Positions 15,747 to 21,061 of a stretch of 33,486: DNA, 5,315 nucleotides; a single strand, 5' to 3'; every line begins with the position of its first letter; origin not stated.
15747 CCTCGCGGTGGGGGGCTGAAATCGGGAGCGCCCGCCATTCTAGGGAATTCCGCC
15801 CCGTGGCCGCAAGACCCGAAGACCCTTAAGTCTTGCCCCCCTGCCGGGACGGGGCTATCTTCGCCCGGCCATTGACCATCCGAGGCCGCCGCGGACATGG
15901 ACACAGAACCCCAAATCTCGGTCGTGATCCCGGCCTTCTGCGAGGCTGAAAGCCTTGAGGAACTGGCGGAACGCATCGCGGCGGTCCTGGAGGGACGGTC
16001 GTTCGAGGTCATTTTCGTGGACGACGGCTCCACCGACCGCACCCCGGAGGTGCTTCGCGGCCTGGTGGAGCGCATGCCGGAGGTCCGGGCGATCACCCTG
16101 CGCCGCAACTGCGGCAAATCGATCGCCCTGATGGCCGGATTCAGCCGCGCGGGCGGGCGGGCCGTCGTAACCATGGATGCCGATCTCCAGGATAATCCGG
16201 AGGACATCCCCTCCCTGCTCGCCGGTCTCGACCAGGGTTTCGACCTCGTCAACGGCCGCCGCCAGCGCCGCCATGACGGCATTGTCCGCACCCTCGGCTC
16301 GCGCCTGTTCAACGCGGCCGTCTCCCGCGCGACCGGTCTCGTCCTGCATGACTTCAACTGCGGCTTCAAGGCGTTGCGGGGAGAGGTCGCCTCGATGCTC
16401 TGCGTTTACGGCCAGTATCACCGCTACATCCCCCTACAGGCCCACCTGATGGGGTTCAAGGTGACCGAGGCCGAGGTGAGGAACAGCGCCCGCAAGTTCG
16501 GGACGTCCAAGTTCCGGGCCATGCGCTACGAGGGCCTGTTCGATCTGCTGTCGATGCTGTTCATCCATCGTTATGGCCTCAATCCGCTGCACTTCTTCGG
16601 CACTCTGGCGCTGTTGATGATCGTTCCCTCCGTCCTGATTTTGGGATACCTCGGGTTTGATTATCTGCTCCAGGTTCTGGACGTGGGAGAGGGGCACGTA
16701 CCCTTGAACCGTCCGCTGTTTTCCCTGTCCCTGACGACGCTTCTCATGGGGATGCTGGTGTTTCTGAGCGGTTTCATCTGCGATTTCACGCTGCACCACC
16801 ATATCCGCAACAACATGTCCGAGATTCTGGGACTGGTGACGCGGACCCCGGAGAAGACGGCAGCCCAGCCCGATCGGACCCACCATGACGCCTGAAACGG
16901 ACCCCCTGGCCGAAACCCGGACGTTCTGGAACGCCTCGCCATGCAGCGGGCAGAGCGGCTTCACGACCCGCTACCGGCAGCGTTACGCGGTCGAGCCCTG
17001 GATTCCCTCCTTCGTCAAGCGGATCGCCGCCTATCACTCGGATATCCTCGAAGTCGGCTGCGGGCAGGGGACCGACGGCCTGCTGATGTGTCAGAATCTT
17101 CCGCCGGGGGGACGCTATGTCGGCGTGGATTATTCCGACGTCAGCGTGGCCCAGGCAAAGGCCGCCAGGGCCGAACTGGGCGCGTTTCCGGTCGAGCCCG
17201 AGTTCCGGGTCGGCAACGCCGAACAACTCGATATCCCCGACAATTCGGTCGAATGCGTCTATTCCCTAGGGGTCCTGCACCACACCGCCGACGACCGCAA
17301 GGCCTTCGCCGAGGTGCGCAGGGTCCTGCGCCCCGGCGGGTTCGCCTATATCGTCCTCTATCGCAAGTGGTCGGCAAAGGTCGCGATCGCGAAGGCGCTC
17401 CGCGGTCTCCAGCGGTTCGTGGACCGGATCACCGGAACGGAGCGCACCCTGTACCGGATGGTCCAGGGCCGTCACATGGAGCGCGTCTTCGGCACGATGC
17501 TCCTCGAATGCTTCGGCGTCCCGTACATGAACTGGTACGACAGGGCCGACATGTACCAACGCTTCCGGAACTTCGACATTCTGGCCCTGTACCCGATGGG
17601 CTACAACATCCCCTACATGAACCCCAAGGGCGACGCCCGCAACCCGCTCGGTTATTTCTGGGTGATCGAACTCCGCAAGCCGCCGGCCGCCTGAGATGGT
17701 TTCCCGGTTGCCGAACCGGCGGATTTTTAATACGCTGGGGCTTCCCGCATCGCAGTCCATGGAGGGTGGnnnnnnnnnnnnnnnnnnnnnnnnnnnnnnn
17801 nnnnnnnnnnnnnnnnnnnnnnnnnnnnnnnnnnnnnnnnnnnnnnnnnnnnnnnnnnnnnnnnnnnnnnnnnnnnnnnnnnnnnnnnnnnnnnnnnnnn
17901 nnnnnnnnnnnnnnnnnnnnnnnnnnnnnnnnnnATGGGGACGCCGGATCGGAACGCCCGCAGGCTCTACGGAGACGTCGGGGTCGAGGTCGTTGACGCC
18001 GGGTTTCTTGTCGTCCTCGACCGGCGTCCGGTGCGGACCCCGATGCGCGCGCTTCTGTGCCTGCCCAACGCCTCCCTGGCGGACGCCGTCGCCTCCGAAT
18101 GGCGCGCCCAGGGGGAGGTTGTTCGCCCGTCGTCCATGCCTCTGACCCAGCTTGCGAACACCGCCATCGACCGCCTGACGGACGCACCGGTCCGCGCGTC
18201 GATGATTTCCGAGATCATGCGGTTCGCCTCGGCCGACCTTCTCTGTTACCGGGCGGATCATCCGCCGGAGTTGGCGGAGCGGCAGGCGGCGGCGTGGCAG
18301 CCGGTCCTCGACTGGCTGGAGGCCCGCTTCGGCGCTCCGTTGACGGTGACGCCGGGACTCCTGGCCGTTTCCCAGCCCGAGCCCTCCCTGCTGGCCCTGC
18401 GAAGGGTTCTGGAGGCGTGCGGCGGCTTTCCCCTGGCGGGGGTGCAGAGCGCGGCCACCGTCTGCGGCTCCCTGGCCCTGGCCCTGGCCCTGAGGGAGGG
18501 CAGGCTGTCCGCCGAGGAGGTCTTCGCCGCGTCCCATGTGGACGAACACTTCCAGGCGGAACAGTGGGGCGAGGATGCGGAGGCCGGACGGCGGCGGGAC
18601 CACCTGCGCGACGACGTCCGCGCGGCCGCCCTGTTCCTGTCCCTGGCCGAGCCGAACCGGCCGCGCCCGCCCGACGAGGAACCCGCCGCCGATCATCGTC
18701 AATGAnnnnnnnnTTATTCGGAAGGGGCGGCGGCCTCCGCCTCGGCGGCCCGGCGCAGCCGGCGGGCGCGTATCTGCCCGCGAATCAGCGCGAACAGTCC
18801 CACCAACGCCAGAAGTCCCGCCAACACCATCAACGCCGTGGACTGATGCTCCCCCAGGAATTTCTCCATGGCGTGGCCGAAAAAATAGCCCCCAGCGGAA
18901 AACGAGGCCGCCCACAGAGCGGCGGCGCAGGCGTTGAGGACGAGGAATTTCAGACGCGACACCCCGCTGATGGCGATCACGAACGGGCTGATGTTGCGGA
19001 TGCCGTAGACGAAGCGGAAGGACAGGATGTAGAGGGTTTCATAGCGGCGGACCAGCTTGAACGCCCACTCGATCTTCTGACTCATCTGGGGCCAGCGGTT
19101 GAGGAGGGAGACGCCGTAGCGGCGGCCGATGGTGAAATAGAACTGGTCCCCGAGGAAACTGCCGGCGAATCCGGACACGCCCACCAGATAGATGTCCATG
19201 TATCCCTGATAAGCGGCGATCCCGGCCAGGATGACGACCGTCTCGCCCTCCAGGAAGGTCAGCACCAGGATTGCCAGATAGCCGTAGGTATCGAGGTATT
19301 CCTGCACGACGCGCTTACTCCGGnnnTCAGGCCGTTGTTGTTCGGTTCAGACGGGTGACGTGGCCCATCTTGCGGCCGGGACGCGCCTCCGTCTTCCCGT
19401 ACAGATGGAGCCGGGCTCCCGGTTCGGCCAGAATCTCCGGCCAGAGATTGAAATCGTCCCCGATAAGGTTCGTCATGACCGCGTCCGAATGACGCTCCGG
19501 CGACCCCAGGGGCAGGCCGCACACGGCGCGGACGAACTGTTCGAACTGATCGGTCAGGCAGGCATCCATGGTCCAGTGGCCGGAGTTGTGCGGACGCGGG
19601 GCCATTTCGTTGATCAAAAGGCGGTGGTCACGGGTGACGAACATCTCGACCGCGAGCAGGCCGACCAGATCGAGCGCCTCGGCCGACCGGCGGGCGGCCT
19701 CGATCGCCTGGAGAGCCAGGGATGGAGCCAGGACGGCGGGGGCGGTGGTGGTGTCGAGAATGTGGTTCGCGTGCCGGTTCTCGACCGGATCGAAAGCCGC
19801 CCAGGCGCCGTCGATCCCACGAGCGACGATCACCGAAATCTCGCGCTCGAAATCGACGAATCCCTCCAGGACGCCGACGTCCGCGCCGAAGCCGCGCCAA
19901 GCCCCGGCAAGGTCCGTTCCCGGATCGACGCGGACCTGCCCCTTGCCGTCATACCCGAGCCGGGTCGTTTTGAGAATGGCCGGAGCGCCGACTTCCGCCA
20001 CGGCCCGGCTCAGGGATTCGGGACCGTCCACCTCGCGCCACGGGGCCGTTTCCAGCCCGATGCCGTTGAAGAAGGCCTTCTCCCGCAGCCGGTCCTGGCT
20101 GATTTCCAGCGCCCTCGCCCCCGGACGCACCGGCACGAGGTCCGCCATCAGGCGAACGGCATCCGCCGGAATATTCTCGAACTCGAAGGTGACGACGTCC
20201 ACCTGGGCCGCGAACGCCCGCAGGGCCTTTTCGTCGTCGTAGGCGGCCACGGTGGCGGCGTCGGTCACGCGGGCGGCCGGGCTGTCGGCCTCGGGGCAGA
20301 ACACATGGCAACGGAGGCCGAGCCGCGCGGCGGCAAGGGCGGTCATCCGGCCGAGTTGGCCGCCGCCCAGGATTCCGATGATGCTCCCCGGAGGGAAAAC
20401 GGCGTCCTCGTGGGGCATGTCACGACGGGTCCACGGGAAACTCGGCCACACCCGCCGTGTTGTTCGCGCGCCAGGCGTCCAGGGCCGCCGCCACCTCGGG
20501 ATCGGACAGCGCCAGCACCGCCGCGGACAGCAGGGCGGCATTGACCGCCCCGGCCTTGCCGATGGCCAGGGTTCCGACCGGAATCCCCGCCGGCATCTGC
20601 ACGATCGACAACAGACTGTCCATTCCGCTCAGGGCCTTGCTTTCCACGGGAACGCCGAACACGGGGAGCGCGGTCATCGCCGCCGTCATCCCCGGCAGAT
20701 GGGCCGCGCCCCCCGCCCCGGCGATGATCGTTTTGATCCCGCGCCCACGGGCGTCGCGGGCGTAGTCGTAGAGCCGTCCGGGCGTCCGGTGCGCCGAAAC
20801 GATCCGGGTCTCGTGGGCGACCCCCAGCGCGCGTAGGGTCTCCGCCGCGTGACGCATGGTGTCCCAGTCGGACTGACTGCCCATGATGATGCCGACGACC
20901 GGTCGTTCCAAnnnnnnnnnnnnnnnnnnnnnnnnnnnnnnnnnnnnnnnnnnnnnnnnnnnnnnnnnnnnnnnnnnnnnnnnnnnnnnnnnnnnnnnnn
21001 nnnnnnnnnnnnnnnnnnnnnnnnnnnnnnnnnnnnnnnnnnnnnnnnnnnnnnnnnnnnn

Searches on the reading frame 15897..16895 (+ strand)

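Call 7: search_protein_families(library=pfam, proteins=[window:15897-16895:+], max_evalue=0.001)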
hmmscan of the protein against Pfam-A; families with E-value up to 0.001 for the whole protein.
window:15897-16895:+ (332 aa): 2 families
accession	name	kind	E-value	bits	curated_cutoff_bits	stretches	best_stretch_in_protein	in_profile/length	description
PF00535.33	Glycos_transf_2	-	1.1e-29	104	23.3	1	8-163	1-162/168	Glycosyl transferase family 2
PF13641.12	Glyco_tranf_2_3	-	1.5e-08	35.4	27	1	5-126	1-127/230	Glycosyltransferase like family 2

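Call 14: search_protein_families(library=ncbifam, proteins=[window:15897-16895:+], max_evalue=0.00001)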
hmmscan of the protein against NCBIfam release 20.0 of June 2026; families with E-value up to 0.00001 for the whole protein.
window:15897-16895:+ (332 aa): 16 families
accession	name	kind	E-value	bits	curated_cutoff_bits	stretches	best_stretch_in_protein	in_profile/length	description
NF007986.1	PRK10714.1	equivalog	2.1e-46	158.4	529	1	6-225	7-230/316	undecaprenyl-phosphate 4-deoxy-4-formamido-L-arabinose transferase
NF047588.1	GlcsyltransPgfSStrep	equivalog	8.2e-35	120.5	500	1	6-252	2-247/308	glycosyltransferase PgfS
TIGR03937.1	PgaC_IcaA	equivalog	3e-16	59.4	422.3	1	3-96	43-135/407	poly-beta-1,6-N-acetyl-D-glucosamine synthase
TIGR04182.1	glyco_TIGR04182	equivalog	7.5e-16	58.3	325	1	7-307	2-290/293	S-layer glycoprotein N-glycosyltransferase AglJ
NF007482.0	PRK10073.1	equivalog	2.2e-12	46.6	423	1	2-104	3-103/334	glycosyltransferase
NF041391.1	DPhHxTase_Halo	equivalog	2.6e-12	46.2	375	1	13-168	3-153/213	dolichyl-phosphate hexose transferase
NF041875.1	EPS_EpsD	equivalog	8.4e-11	41.8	370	1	7-104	1-97/325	exopolysaccharide biosynthesis glycosyltransferase EpsD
NF047683.1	TeichurnBiosyTuaG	equivalog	1.6e-10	41.1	400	1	2-103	3-103/252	teichuronic acid biosynthesis protein TuaG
TIGR04283.1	glyco_like_mftF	equivalog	8.5e-10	38.6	182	1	7-97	1-83/221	TIGR04283 family arsenosugar biosynthesis glycosyltransferase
TIGR03965.1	mycofact_glyco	equivalog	2.2e-09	36.7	280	1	4-113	73-181/467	mycofactocin biosynthesis glycosyltransferase MftF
NF010496.0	PRK13915.1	equivalog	7.2e-09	35.1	262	1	4-124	30-157/307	glucosyl-3-phosphoglycerate synthase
NF058614.1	PPMAGASynPpgS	equivalog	6.3e-08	32.3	370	1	8-168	3-165/226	polyprenyl-phospho-N-acetylgalactosaminyl synthase PpgS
TIGR04242.1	nodulat_NodC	equivalog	1.1e-06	27.8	550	1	2-101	45-146/395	chitooligosaccharide synthase NodC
TIGR03469.1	HpnB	hypoth_equivalog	1.4e-06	27.6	379.25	1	4-111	43-160/386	hopene-associated glycosyltransferase HpnB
NF045692.1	OglycostaseCruG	equivalog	1.7e-06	27.2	600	1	6-119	42-161/386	2'-O-glycosyltransferase CruG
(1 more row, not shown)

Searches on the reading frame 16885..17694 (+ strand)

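Call 7: search_protein_families(library=pfam, proteins=[window:16885-17694:+], max_evalue=0.001)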
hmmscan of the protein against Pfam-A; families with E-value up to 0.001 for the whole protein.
window:16885-17694:+ (269 aa): 7 families
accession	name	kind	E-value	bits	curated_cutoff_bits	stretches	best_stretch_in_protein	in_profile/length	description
PF08241.18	Methyltransf_11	-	4.8e-22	78.8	21.2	1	55-156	1-95/95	Methyltransferase domain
PF13649.12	Methyltransf_25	-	1.1e-20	74.5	27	1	54-152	1-97/97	Methyltransferase domain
PF13847.12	Methyltransf_31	-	3e-17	63.1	27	1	53-160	6-113/145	Methyltransferase domain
PF08242.18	Methyltransf_12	-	4.5e-17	63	30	1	55-153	1-97/98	Methyltransferase domain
PF13489.12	Methyltransf_23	-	3.9e-10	40.1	27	1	35-173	8-124/164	Methyltransferase domain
PF01209.24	Ubie_methyltran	-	2.1e-09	37.5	20.1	1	52-158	49-153/233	ubiE/COQ5 methyltransferase family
PF08003.17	Methyltransf_9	-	0.00051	19.5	23.8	1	53-152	118-213/315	Protein of unknown function (DUF1698)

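Call 14: search_protein_families(library=ncbifam, proteins=[window:16885-17694:+], max_evalue=0.00001)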
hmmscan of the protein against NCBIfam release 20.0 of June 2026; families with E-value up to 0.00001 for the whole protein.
window:16885-17694:+ (269 aa): 18 families
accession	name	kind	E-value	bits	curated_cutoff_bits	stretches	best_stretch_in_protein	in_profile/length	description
NF047649.1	MTase_UXPK_star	exception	7.8e-19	67.8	460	1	53-153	80-178/283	methyltransferase/UXPK-star double selenoprotein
NF041537.1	ArsM_AhpD_UU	exception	1.5e-17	63.4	510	1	53-154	79-178/345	arsenite methyltransferase/AhpD domain selenoprotein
NF008823.0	PRK11873.1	subfamily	1.2e-16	61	263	1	54-156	81-181/272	arsenite methyltransferase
NF040539.1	AST_met_ArsM_2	exception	4.5e-14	52.9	240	1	51-155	57-163/262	putative arsinothricin biosynthesis methyltransferase ArsM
NF041536.1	ArsM_DUF2284_UU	exception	3.6e-12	45.4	575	1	52-154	78-178/459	arsenite methyltransferase/DUF2284 domain selenoprotein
NF045667.1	MTase_DVU1556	equivalog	9.8e-12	44.8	155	1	51-156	23-119/213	DVU_1556 family methyltransferase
TIGR02072.1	BioC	equivalog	3e-11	43.6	184.95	1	50-154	34-130/244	malonyl-ACP O-methyltransferase BioC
NF045825.1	FAmtase_mtf2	equivalog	2.2e-10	40.2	400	1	53-161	61-160/248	fatty-acid O-methyltransferase Mtf2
NF045823.1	PthPhpthDimycoMt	equivalog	3.4e-10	39.5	300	1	53-157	69-167/256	phthiotriol/phenolphthiotriol dimycocerosates methyltransferase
NF045649.1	2X_seleno_MduS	exception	3.5e-10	39.4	380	1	52-155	43-146/338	methyltransferase domain-containing selenoprotein MduS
NF001244.0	PRK00216.1-5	equivalog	7.9e-10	38.4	216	1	39-157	36-154/236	bifunctional demethylmenaquinone methyltransferase/2-methoxy-6-polyprenyl-1,4-benzoquinol methylase UbiE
TIGR01934.1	MenG_MenH_UbiE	subfamily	1.2e-09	37.9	158.35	1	39-159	27-144/223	ubiquinone/menaquinone biosynthesis methyltransferase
NF052510.1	methyltran_MpqE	exception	3.4e-07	29.9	335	1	51-154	47-149/234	methyl-plastoquinone biosynthesis methyltransferase MpqE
NF043040.1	corrin_prot_MT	hypoth_equivalog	7.5e-07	28.8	180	1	44-177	35-166/216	corrinoid protein-associated methyltransferase CpaM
TIGR02752.1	MenG_heptapren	equivalog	1e-06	28.4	419.85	1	52-153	47-146/231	demethylmenaquinone methyltransferase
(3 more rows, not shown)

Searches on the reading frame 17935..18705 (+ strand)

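Call 7: search_protein_families(library=pfam, proteins=[window:17935-18705:+], max_evalue=0.001)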
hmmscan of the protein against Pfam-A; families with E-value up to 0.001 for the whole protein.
window:17935-18705:+ (256 aa): 1 family
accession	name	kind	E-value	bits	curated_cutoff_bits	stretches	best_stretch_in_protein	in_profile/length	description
PF07542.16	ATP12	-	3.2e-38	131.1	27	1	9-129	1-124/124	ATP12 chaperone protein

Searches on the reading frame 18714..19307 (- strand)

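Call 7: search_protein_families(library=pfam, proteins=[window:18714-19307:-], max_evalue=0.001)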
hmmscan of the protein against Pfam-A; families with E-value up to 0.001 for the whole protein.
window:18714-19307:- (197 aa): 1 family
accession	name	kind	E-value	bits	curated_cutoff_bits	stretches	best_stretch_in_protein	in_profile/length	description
PF09335.16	VTT_dom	-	2.3e-11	44.6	33.9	1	21-141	3-122/123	VTT domain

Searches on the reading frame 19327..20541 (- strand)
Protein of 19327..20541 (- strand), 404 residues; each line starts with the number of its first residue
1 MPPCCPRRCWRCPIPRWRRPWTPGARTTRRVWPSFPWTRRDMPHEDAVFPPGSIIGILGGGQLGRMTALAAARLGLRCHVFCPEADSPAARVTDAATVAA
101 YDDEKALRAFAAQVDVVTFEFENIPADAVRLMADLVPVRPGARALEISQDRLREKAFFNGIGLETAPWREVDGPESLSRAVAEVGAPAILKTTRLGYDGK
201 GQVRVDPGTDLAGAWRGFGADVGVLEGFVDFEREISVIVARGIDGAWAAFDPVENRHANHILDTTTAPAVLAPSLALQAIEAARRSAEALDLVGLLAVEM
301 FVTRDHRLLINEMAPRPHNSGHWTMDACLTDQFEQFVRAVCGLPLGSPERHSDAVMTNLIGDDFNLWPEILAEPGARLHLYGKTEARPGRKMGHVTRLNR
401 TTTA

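Call 7: search_protein_families(library=pfam, proteins=[window:19327-20541:-], max_evalue=0.001)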
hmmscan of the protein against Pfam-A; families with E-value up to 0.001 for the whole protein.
window:19327-20541:- (404 aa): 4 families
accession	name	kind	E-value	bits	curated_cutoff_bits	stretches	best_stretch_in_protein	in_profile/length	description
PF02222.28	ATP-grasp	-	4.2e-52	176.8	27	1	158-333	3-179/179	ATP-grasp domain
PF22660.2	RS_preATP-grasp-like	-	6.8e-32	110.2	27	1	55-149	4-98/98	Ribonucleotide synthetase preATP-grasp domain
PF17769.7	PurK_C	-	2.9e-17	62.5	22.6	1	354-402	1-50/56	Phosphoribosylaminoimidazole carboxylase C-terminal domain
PF00291.31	PALP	-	3.8e-06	26.9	35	1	58-142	61-128/295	Pyridoxal-phosphate dependent enzyme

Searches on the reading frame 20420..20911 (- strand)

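Call 7: search_protein_families(library=pfam, proteins=[window:20420-20911:-], max_evalue=0.001)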
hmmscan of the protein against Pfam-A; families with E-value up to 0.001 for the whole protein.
window:20420-20911:- (163 aa): 1 family
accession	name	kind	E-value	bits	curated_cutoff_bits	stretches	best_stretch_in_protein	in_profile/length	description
PF00731.26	AIRC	-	1e-60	204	30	1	6-152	2-146/148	AIR carboxylase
